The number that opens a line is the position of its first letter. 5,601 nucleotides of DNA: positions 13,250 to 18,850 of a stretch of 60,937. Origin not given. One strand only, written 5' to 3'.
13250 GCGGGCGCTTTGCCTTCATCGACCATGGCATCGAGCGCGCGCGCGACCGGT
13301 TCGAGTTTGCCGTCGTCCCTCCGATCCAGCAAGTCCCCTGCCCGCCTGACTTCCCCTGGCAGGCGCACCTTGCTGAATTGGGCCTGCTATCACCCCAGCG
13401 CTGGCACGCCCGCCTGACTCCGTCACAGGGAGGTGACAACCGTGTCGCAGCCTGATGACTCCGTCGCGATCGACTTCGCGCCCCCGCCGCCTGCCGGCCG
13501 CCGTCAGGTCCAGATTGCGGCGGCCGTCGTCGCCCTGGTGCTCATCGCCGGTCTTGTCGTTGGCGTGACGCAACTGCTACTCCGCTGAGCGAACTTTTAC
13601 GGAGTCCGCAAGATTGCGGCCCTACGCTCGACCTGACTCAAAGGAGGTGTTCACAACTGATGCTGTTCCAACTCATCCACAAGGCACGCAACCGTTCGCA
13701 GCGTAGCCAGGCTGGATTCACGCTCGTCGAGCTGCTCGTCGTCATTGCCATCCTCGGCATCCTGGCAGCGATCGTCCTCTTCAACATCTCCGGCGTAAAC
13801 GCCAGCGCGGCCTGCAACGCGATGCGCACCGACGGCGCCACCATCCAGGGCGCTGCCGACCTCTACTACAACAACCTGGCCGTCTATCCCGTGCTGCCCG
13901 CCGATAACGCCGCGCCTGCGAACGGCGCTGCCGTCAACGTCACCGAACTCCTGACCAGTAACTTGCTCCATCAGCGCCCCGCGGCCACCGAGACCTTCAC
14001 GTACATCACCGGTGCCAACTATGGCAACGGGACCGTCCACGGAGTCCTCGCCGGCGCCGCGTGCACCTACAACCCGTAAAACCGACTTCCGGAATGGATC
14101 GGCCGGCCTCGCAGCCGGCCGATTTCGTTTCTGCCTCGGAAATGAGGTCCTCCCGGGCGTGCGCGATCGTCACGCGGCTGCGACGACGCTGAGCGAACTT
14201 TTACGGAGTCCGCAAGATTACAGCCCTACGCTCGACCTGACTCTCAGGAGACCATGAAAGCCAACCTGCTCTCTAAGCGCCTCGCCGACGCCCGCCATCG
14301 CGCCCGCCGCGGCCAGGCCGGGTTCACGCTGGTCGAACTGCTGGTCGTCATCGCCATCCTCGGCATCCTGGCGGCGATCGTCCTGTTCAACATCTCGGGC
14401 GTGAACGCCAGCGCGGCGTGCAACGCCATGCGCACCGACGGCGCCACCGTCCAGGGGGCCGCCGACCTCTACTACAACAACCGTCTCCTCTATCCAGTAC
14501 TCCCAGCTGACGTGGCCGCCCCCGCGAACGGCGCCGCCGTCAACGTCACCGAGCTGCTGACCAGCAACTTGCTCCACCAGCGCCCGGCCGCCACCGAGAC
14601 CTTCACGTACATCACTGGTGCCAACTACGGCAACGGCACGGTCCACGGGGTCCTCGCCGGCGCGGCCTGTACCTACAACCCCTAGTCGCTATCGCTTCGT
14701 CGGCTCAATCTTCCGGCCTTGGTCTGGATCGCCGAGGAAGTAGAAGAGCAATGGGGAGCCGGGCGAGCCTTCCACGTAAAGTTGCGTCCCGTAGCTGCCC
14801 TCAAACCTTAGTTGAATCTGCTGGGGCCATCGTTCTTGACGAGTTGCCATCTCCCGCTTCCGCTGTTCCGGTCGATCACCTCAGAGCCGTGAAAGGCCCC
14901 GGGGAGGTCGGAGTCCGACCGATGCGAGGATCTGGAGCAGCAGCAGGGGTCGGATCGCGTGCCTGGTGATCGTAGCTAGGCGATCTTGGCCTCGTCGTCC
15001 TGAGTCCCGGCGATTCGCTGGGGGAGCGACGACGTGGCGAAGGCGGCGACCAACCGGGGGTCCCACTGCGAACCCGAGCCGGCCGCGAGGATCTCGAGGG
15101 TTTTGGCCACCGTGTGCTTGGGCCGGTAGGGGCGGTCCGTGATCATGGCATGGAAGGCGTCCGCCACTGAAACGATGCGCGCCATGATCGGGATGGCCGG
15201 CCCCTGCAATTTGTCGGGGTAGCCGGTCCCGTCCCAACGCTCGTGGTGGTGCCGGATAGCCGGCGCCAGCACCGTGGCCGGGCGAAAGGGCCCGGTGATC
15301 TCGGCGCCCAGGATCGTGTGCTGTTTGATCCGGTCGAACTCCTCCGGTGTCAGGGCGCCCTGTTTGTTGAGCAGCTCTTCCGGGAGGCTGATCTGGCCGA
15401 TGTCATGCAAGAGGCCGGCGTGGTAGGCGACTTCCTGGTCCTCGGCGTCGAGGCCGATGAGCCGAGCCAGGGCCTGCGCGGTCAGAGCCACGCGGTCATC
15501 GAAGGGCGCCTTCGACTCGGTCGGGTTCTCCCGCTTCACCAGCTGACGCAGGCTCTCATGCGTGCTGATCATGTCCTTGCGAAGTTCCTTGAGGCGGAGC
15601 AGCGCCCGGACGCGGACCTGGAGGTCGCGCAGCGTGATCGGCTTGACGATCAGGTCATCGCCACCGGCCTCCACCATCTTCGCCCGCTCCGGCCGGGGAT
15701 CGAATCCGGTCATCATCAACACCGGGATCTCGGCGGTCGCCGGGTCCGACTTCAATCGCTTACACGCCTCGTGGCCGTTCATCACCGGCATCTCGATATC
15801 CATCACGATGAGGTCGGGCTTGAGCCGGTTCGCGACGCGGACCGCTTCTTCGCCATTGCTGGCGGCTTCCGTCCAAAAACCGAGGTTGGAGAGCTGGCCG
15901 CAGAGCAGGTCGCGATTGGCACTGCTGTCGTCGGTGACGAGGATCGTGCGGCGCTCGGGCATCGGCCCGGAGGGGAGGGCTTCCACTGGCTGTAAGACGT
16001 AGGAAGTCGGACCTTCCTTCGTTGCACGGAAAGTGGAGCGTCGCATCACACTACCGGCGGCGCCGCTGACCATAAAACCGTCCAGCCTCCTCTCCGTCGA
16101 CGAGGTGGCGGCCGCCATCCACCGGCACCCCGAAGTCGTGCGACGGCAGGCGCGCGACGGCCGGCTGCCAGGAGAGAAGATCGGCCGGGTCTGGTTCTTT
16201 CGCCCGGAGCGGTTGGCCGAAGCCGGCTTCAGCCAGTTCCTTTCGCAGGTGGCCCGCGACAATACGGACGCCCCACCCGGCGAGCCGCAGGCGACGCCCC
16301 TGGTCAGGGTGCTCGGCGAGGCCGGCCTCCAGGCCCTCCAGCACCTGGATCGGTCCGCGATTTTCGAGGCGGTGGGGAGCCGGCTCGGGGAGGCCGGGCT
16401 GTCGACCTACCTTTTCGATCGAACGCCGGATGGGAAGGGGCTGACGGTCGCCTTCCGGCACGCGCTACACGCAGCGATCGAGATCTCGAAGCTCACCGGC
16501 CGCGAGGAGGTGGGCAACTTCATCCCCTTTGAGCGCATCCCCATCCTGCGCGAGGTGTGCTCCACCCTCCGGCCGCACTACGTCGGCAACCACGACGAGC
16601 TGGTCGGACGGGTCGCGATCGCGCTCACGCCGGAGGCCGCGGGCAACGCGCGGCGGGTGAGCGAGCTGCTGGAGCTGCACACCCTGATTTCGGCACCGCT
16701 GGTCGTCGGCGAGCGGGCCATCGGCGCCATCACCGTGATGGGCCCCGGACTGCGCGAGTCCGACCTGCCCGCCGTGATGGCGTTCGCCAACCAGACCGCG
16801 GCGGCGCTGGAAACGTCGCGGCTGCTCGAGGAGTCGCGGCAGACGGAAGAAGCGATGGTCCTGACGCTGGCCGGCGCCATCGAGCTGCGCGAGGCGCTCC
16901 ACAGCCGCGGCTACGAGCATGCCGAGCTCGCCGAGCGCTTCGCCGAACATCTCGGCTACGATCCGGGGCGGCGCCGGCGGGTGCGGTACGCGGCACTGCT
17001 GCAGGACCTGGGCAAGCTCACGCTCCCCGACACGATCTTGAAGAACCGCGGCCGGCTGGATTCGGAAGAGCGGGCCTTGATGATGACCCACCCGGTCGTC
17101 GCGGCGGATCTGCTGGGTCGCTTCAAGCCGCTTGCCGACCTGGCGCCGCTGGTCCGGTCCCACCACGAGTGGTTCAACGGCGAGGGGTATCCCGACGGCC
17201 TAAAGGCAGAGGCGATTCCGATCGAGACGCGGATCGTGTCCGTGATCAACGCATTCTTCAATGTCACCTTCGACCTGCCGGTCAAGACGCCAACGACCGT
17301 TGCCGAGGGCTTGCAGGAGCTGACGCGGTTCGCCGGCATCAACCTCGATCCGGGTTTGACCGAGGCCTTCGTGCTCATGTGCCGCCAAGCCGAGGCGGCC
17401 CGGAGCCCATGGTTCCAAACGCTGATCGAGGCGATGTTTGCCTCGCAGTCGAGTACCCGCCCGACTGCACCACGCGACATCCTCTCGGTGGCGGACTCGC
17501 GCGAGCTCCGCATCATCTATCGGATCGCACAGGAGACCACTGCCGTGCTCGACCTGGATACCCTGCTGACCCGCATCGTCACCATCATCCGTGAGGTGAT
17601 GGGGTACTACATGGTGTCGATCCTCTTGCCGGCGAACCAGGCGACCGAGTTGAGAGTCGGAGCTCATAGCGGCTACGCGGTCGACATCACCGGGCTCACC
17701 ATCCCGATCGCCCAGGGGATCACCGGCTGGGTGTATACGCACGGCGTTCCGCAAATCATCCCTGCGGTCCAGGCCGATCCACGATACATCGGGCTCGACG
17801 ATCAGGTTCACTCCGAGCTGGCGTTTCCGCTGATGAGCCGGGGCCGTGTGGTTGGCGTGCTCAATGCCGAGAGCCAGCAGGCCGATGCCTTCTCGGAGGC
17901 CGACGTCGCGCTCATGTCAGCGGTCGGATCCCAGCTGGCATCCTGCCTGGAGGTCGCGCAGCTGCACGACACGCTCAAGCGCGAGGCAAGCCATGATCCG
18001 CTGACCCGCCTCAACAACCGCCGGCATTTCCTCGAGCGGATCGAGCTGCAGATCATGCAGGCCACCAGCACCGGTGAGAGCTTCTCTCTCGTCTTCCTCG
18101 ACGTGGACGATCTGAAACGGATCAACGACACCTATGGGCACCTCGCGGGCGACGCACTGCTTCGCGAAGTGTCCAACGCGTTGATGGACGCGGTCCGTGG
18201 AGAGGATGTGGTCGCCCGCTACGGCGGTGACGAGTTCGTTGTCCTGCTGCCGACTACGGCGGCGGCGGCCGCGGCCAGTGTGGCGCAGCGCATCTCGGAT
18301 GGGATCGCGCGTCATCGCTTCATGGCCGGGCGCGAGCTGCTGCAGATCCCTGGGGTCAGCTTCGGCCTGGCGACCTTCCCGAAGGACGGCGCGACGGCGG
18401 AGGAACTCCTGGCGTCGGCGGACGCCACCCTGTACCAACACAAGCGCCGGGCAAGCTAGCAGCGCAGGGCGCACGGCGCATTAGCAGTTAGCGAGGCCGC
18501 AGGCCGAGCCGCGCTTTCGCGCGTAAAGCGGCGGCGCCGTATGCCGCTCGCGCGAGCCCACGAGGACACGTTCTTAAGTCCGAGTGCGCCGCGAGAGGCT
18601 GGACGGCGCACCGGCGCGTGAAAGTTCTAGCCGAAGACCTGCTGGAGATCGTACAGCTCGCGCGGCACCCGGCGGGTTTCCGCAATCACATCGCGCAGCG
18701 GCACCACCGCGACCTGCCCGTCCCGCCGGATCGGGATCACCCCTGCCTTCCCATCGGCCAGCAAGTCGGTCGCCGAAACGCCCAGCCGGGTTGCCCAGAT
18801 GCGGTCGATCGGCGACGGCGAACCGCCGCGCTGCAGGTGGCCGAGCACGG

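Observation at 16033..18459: DNA-binding-domain-fused diguanylate cyclase with a catalytically degenerate HD-GYP sensor module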

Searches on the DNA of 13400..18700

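Call 36: search_rna_families(source=window, start=13400, end=18700, threshold=evalue, max_evalue=1)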
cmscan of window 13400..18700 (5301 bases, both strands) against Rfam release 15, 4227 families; matches with E-value up to 1: 0.
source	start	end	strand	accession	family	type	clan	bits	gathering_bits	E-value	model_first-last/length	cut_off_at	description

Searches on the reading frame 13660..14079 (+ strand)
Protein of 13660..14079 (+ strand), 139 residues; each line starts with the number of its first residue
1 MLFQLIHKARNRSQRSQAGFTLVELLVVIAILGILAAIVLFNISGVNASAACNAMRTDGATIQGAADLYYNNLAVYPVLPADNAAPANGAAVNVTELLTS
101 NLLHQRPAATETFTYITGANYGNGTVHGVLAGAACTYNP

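Call 3: search_protein_families(library=pfam, proteins=[window:13660-14079:+], max_evalue=0.1)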
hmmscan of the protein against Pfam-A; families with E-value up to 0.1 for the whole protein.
window:13660-14079:+ (139 aa): 2 families
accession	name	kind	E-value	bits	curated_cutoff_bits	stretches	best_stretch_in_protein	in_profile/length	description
PF07963.17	N_methyl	-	2.6e-10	39.9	21.2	1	15-40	2-27/27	Prokaryotic N-terminal methylation motif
PF17647.6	DUF5518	-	0.061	13.9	27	0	114-133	38-57/116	Family of unknown function (DUF5518)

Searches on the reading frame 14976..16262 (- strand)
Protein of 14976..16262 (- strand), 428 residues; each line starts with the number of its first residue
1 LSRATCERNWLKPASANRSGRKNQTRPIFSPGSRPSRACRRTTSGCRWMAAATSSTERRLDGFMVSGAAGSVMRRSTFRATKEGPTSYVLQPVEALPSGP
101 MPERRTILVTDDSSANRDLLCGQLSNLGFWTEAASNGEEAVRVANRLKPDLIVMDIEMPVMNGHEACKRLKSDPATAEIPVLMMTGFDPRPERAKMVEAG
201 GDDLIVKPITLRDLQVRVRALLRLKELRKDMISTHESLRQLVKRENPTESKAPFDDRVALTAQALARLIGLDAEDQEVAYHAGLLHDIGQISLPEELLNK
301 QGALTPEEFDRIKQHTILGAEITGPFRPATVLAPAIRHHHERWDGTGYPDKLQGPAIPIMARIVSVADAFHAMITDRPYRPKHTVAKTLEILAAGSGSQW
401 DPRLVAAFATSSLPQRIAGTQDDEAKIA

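Call 3: search_protein_families(library=pfam, proteins=[window:14976-16262:-], max_evalue=0.1)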
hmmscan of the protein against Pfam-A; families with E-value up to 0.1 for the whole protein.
window:14976-16262:- (428 aa): 4 families
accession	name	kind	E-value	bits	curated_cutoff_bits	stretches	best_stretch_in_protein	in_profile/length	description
PF13487.12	HD_5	-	1.2e-36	126.4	27.2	1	248-404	20-170/170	HD domain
PF00072.30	Response_reg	-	4.6e-24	85.2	30.2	1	107-218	1-110/111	Response regulator receiver domain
PF01966.28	HD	-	7.7e-20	71.8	22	1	257-373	7-116/116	HD domain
PF08668.18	HDOD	-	4.4e-05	23.5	22.9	1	257-294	101-136/196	HDOD domain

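Call 4: search_protein_families(library=ncbifam, proteins=[window:14976-16262:-], max_evalue=0.1)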
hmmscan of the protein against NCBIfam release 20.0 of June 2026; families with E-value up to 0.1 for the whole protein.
window:14976-16262:- (428 aa): 96 families (the best 25 are shown)
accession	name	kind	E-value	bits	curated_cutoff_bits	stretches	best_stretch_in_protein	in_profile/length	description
NF053512.1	nitric_RR_NosR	exception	9.8e-42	143.4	400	2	224-411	167-353/422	response regulator c-di-GMP phosphodiesterase, NosR family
NF007135.0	PRK09581.1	equivalog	1.2e-33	116.6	474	1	106-246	4-144/457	PleD family two-component system response regulator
TIGR02154.1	PhoB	equivalog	6.1e-25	87.9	296.2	1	105-225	3-123/226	phosphate regulon transcriptional regulator PhoB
NF045944.1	ResRegRpaBCyano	equivalog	6.7e-24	84.5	330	1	108-233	1-123/229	response regulator transcription factor RpaB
NF008469.0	PRK11361.1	equivalog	2.3e-22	79.3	714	1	103-241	3-139/461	acetoacetate metabolism transcriptional regulator AtoC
NF008296.0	PRK11083.1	equivalog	1.6e-20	73.5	273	1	104-228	3-124/228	two-component system response regulator CreB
NF040689.1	MtrAB_MtrA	equivalog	2.1e-20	73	300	1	107-233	1-124/219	MtrAB system response regulator MtrA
NF053854.1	RespRegPhoBBctds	equivalog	2.3e-20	72.9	270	1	107-234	1-127/225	two-component system response regulator PhoB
NF007005.1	PRK09468.1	equivalog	1.9e-19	70.1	331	1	104-227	3-124/237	osmolarity response regulator transcription factor OmpR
TIGR01387.1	cztR_silR_copR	subfamily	1.2e-18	67.5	279.2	1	107-238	1-130/218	heavy metal response regulator transcription factor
NF008318.0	PRK11107.1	equivalog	1.4e-18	66.4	890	1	106-228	669-791/920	two-component sensor histidine kinase BarA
NF007969.0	PRK10693.1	equivalog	6.6e-18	64.8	329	1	105-230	8-132/337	two-component system response regulator RssB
NF008099.0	PRK10841.1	equivalog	1.4e-17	62.8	920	1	106-218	826-936/949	two-component system sensor histidine kinase RcsC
NF040534.1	resp_reg_YycF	equivalog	2.2e-17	63.1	340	1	106-229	2-122/231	response regulator YycF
NF047465.1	hybrid_HK_LvrA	exception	4.5e-17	61.4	1200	1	103-228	466-590/819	hybrid histidine kinase/response regulator LvrA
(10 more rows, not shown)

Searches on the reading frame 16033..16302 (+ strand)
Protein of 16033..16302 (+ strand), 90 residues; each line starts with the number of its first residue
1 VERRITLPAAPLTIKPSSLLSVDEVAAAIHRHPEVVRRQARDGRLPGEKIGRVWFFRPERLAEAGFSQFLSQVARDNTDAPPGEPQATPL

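Call 73: predict_structure(alignment_id=A4)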
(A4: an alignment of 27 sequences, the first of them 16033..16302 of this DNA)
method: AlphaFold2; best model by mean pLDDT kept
length: 90 residues; sequences in the alignment: 27
mean_pLDDT: 69.9   pTM: 0.47
mean pLDDT of the five models: 69.9, 69.2, 68.1, 67.2, 56.4
residues with pLDDT >= 90: 0; 70-90: 51; 50-70: 24; < 50: 15
segments of 3 or more residues with pLDDT < 50: 79-88
pLDDT, mean of each block of 10 residues (from residue 1): 52 59 84 87 85 83 77 56 46
secondary structure, 60 per line:
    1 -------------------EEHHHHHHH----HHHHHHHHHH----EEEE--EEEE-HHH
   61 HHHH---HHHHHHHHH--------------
elements in order: H22-28 H33-42 E47-50 E53-56 H58-64 H68-76

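Call 76: fold_search(model_id=the predicted structure, library=pdb)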
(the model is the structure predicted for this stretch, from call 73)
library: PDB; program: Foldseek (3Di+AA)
matches with E <= 10: 787; with E <= 0.001: 0
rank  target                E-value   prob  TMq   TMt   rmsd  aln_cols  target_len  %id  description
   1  6uvu_B                1.1e-02  0.91  0.33  0.28   8.0        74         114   23  Crystal structure of the AntR antimony-specific transcriptional repressor (released 2020-11-04)
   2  6uvu_A                2.5e-02  0.82  0.32  0.28   7.2        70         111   24  Crystal structure of the AntR antimony-specific transcriptional repressor (released 2020-11-04)
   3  6ama_H                3.7e-02  1.00  0.43  0.66   3.4        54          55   30  Structure of S. coelicolor/S. venezuelae BldC-smeA-ssfA complex to 3.09 Angstrom (released 2018-03-28)
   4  6ama_B                4.2e-02  1.00  0.43  0.66   3.8        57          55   24  Structure of S. coelicolor/S. venezuelae BldC-smeA-ssfA complex to 3.09 Angstrom (released 2018-03-28)
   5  7dvr                  7.5e-02  0.51  0.32  0.23   9.2        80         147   16  Crystal structure of heme sensor protein PefR from Streptococcus agalactiae in complex with heme (released 2021-09-29)
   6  7dvs_A                9.7e-02  0.35  0.29  0.21   8.5        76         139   17  Crystal structure of Apo (heme-free) PefR (released 2021-09-29)
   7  1ub9                  9.7e-02  0.25  0.26  0.24   9.2        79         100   18  Structure of the transcriptional regulator homologue protein from Pyrococcus horikoshii OT3 (released 2004-05-04)
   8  1sfx_B                1.1e-01  0.51  0.30  0.26  11.7        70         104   17  X-ray crystal structure of putative HTH transcription regulator from Archaeoglobus fulgidus (released 2004-08-03)
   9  7dvt                  1.1e-01  0.47  0.33  0.23   9.2        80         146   15  Crystal structure of heme sensor protein PefR in complex with heme and carbon monoxide (released 2021-09-29)
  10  1r22_B                1.2e-01  0.47  0.30  0.28  11.5        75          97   24  Crystal structure of the cyanobacterial metallothionein repressor SmtB (C14S/C61S/C121S mutant) in the Zn2alpha5-form (released 2004-05-18)
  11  6amk_B                1.2e-01  1.00  0.45  0.75   1.7        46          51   28  Structure of Streptomyces venezuelae BldC-whiI opt complex (released 2018-03-28)
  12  1sfx_A                1.3e-01  0.44  0.30  0.25  12.8        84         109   17  X-ray crystal structure of putative HTH transcription regulator from Archaeoglobus fulgidus (released 2004-08-03)
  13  7p6f_AAA              1.3e-01  0.30  0.29  0.26  12.2        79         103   19  1.93 A resolution X-ray crystal structure of the transcriptional regulator SrnR from Streptomyces griseus (released 2022-05-25)
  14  6ama_P                1.4e-01  0.99  0.43  0.65   2.4        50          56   30  Structure of S. coelicolor/S. venezuelae BldC-smeA-ssfA complex to 3.09 Angstrom (released 2018-03-28)
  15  5d8c_B                1.5e-01  0.92  0.42  0.31   7.2        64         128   19  Crystal structure of HiNmlR, a MerR family regulator lacking the sensor domain, bound to promoter DNA (released 2016-06-29)
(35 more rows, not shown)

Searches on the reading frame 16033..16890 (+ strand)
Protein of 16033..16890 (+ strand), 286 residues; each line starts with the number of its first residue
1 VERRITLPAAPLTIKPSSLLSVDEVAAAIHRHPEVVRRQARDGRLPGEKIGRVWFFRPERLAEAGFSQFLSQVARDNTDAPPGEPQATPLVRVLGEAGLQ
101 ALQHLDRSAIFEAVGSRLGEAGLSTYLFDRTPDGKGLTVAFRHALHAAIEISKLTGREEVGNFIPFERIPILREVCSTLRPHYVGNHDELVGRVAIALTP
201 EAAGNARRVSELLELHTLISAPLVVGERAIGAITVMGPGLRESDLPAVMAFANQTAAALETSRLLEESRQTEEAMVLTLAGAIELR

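Call 49: search_protein_families(library=pfam, proteins=[window:16033-16890:+], max_evalue=0.1)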
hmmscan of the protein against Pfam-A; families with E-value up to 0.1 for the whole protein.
window:16033-16890:+ (286 aa): 4 families
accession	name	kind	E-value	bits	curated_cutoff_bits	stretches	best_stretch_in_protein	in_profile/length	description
PF12728.13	HTH_17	-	4.2e-06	27.4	27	1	19-63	1-45/51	Helix-turn-helix domain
PF01590.32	GAF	-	0.00023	22.1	22.4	1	161-259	56-133/133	GAF domain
PF13185.12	GAF_2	-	0.00033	21.3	28.6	1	211-260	84-136/136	GAF domain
PF13492.12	GAF_3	-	0.0011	19.8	27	1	210-260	75-128/129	GAF domain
